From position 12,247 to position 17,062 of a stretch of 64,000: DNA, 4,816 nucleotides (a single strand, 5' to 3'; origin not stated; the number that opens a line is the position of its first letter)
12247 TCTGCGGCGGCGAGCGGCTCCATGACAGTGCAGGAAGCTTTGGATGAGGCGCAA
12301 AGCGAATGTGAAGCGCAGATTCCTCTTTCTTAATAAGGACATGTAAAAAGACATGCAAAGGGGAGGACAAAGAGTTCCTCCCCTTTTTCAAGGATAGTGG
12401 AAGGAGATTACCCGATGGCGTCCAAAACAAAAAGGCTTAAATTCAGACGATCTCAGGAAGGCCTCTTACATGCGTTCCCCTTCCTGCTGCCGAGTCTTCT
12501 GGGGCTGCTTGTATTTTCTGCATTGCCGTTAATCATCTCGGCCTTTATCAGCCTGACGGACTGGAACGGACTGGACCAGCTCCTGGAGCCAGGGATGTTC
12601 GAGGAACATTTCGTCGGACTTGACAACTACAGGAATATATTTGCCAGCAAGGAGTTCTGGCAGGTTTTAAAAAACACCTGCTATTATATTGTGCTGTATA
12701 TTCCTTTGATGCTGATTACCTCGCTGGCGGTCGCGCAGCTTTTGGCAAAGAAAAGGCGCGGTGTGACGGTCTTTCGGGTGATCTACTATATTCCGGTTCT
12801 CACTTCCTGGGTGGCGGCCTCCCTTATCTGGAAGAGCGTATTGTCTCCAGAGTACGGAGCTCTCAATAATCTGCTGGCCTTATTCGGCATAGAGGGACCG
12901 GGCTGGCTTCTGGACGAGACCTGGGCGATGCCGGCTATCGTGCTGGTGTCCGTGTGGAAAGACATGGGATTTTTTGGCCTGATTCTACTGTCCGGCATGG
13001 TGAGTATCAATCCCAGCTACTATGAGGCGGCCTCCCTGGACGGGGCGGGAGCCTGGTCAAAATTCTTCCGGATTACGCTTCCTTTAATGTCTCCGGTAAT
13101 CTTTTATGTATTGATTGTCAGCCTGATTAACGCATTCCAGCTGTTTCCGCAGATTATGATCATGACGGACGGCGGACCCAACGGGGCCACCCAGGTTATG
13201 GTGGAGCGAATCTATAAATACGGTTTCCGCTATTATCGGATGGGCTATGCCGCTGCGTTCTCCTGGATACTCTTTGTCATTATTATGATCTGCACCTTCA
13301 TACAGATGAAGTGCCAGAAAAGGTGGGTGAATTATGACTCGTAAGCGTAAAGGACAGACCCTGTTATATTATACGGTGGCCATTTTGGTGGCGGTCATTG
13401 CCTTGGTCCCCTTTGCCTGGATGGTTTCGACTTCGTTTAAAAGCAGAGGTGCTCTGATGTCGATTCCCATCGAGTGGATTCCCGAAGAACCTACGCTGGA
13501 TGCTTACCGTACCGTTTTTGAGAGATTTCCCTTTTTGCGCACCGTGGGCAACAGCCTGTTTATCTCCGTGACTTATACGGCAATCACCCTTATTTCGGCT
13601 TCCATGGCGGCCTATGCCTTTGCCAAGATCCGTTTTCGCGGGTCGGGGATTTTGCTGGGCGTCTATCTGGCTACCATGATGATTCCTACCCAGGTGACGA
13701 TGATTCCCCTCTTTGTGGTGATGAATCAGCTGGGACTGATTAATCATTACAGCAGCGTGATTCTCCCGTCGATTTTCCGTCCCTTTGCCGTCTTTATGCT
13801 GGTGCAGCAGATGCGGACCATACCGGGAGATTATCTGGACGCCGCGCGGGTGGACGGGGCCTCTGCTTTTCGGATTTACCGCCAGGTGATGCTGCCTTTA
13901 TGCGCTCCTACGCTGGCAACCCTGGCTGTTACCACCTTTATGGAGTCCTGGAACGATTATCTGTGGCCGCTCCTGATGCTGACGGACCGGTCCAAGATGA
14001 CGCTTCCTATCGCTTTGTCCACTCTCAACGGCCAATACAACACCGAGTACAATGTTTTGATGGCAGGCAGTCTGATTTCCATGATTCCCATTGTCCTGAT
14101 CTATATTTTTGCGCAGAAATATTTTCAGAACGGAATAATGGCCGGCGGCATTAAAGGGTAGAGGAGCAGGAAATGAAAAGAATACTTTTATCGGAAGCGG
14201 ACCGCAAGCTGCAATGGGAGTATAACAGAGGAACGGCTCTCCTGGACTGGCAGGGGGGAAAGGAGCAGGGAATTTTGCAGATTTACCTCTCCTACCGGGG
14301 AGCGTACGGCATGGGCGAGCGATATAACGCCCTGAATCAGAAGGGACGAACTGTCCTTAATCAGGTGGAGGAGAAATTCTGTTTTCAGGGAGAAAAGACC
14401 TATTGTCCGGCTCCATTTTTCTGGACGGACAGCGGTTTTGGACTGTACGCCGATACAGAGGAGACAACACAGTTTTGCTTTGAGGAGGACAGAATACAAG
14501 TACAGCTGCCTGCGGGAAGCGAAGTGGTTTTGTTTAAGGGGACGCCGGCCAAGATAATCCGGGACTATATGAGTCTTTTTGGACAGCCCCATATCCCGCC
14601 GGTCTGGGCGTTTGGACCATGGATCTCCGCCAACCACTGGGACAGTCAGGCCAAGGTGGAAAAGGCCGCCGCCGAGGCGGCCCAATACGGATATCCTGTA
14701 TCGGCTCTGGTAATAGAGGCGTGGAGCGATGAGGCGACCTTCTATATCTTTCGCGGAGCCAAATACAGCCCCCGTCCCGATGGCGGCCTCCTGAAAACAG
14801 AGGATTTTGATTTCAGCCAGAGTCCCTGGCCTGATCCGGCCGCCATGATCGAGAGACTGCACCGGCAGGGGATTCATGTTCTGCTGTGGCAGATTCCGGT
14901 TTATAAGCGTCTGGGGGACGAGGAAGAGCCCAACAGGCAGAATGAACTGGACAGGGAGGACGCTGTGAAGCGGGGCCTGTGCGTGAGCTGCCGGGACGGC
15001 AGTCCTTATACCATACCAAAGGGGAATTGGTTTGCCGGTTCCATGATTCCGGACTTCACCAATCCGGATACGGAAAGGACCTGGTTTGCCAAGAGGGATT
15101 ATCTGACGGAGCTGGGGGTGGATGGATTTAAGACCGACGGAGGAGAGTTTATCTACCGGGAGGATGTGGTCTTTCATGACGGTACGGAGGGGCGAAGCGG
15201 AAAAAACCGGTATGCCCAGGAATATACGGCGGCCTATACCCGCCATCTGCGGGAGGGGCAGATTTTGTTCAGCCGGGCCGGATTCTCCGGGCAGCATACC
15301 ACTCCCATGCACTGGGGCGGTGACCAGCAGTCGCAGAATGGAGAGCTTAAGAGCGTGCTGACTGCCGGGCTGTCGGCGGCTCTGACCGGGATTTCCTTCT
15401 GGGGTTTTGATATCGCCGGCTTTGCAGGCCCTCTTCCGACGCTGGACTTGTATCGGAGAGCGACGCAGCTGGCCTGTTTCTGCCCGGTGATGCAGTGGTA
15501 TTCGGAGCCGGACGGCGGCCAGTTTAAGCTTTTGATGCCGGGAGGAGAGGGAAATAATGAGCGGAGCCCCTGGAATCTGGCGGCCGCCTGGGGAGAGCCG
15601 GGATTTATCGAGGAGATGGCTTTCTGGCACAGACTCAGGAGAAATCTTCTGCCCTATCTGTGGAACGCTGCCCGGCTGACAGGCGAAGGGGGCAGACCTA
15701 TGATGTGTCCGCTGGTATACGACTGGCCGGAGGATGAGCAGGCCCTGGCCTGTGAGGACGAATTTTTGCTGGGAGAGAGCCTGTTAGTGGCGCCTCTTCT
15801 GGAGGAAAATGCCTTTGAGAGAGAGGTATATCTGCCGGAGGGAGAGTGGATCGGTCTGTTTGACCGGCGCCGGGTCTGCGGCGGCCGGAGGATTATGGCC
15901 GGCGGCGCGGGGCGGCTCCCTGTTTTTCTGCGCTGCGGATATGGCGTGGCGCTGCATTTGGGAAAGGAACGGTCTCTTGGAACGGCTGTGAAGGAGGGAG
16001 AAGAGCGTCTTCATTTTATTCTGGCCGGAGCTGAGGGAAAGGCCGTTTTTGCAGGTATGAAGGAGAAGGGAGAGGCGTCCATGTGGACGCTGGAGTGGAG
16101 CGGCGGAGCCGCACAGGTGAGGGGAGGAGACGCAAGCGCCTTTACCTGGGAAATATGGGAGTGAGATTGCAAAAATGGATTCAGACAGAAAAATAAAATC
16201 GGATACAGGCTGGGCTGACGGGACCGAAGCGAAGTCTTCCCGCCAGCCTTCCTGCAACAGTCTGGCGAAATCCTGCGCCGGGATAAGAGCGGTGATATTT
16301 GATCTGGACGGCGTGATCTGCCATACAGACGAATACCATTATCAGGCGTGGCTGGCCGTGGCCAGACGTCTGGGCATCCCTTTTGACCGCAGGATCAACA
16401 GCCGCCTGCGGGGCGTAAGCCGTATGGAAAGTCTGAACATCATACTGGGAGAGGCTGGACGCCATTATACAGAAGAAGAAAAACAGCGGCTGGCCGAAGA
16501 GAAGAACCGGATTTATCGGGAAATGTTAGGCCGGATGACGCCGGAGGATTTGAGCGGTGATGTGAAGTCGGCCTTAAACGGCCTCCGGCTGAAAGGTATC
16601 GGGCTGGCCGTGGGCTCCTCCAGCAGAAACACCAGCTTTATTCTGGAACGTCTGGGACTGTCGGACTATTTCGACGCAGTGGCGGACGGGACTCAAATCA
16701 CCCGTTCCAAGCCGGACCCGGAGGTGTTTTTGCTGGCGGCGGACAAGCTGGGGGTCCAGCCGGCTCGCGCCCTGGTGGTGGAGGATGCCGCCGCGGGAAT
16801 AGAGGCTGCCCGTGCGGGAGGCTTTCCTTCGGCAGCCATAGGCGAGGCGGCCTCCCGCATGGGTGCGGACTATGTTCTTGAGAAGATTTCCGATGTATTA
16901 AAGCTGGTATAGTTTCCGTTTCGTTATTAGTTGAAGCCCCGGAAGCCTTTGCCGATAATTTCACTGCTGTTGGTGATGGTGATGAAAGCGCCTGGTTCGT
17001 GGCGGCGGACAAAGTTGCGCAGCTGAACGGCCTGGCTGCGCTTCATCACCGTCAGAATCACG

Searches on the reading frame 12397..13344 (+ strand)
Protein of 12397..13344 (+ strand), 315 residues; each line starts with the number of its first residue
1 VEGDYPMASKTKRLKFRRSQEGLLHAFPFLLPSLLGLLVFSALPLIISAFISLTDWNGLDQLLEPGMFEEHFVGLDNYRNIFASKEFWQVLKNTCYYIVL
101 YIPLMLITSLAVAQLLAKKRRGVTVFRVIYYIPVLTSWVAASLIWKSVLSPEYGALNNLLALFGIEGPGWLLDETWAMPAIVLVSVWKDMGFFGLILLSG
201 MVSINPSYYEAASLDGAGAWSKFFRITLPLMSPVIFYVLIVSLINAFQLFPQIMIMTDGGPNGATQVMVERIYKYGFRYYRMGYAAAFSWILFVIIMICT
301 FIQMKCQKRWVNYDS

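Call 52: search_protein_families(library=pfam, proteins=[window:12397-13344:+], max_evalue=0.00001)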
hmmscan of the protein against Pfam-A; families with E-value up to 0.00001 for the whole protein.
window:12397-13344:+ (315 aa): 1 family
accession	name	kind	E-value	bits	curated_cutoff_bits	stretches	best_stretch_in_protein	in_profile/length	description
PF00528.27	BPD_transp_1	-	1.5e-14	54.6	26.4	1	94-303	22-175/184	Binding-protein-dependent transport system inner membrane component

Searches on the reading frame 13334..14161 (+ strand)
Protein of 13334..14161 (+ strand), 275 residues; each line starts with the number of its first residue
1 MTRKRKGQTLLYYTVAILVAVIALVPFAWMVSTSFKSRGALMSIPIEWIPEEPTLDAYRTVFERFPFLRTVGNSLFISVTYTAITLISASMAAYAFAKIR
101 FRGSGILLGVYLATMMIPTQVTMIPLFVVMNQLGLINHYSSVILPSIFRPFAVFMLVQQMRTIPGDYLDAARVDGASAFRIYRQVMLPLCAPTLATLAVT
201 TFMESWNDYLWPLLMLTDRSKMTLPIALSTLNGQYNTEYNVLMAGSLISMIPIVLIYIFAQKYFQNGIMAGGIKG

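Call 52: search_protein_families(library=pfam, proteins=[window:13334-14161:+], max_evalue=0.00001)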
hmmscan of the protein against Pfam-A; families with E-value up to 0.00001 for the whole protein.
window:13334-14161:+ (275 aa): 1 family
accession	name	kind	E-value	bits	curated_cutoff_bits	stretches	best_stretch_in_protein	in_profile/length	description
PF00528.27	BPD_transp_1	-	8.1e-21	75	26.4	1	91-266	7-180/184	Binding-protein-dependent transport system inner membrane component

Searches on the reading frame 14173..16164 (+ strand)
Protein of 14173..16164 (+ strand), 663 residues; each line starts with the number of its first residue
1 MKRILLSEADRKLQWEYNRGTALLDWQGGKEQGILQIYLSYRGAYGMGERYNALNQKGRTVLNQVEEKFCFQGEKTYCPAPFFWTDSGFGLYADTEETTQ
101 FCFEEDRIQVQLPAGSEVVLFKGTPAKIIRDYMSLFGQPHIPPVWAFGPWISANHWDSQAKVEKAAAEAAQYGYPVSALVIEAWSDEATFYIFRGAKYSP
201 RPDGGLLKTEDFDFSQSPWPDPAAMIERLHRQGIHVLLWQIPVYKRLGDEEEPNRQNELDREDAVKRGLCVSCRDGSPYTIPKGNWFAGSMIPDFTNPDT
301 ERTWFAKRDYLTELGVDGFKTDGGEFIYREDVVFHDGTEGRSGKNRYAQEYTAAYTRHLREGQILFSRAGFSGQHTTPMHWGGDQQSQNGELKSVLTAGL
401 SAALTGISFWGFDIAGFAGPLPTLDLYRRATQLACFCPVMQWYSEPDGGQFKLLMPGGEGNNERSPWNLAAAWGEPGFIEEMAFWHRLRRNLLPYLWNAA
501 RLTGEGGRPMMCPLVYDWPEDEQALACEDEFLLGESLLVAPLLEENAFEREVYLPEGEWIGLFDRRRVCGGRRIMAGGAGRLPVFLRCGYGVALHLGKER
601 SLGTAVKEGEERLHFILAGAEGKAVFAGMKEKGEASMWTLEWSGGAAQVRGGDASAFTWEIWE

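Call 52: search_protein_families(library=pfam, proteins=[window:14173-16164:+], max_evalue=0.00001)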
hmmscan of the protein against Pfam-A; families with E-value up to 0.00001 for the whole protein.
window:14173-16164:+ (663 aa): 3 families
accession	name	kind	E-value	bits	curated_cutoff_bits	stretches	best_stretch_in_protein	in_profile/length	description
PF01055.32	Glyco_hydro_31_2nd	-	4.3e-50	171.3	23.5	1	139-498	1-327/328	Glycosyl hydrolases family 31 TIM-barrel domain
PF21365.3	Glyco_hydro_31_3rd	-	1e-19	71.2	24.4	1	507-590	1-85/87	Glycosyl hydrolase family 31 C-terminal domain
PF13802.12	Gal_mutarotas_2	-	3.9e-06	27.7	27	1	10-101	84-183/184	Glycosyl hydrolase 31 N-terminal galactose mutarotase-like domain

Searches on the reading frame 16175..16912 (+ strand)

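Call 52: search_protein_families(library=pfam, proteins=[window:16175-16912:+], max_evalue=0.00001)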
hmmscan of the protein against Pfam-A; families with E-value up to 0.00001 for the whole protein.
window:16175-16912:+ (245 aa): 2 families
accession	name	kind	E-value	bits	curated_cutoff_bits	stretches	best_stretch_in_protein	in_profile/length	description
PF00702.32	Hydrolase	-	3.7e-28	99.7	26.4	1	37-216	1-191/191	haloacid dehalogenase-like hydrolase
PF13419.12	HAD_2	-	5e-24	85.8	23.8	1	40-221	1-177/178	Haloacid dehalogenase-like hydrolase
